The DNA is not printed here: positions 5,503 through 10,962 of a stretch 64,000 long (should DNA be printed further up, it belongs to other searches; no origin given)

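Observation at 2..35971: Tandem array of four giant (1.8 to 3.6k aa) paralogous secreted proteins forming an unrecognised family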

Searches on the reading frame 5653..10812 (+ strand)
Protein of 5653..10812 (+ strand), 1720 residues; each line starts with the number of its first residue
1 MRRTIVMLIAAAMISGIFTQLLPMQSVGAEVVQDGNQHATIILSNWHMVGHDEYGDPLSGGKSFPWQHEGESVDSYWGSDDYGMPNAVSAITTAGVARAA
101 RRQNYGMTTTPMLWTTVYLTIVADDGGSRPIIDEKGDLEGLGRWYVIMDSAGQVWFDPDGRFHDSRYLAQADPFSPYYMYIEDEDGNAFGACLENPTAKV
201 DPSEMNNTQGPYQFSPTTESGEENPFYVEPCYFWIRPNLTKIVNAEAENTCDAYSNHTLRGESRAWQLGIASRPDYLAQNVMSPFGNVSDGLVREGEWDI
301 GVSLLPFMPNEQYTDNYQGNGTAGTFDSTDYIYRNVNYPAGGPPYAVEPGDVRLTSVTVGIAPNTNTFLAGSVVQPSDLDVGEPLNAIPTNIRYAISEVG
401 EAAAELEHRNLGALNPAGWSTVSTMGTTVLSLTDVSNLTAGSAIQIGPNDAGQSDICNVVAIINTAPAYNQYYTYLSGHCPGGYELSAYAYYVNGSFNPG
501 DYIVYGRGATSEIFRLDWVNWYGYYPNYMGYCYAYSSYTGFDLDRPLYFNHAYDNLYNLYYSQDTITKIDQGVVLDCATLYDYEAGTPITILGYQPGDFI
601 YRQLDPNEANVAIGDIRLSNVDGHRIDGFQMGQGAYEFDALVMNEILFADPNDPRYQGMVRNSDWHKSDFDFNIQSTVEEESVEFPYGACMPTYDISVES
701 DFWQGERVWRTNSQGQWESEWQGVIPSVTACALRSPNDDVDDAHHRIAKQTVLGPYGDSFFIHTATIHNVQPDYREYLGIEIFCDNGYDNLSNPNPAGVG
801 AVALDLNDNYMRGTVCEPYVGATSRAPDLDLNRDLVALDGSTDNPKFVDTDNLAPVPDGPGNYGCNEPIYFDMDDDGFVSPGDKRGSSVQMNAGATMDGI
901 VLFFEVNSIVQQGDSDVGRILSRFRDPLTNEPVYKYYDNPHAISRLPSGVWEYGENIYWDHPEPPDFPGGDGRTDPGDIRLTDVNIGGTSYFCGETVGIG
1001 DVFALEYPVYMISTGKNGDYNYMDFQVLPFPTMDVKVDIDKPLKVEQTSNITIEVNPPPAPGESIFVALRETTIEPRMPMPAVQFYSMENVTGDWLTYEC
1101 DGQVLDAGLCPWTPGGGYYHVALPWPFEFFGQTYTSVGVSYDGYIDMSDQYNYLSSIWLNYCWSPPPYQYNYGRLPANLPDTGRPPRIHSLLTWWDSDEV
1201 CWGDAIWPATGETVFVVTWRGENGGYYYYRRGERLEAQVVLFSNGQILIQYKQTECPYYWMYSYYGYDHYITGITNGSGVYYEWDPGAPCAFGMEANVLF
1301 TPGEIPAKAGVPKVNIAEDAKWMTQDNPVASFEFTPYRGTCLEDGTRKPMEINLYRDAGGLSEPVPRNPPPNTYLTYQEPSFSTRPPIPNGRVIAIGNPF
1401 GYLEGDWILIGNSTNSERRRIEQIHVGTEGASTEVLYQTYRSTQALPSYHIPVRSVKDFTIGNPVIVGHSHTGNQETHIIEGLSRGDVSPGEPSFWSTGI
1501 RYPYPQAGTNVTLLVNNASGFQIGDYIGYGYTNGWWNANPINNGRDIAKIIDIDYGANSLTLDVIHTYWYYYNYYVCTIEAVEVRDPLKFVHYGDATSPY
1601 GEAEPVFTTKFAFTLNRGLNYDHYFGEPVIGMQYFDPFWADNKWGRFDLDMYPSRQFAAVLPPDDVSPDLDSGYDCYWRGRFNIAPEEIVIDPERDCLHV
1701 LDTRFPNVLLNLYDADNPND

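Call 76: search_protein_families(library=pfam, proteins=[window:5653-10812:+], max_evalue=5)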
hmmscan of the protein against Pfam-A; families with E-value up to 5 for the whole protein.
window:5653-10812:+ (1720 aa): 0 families
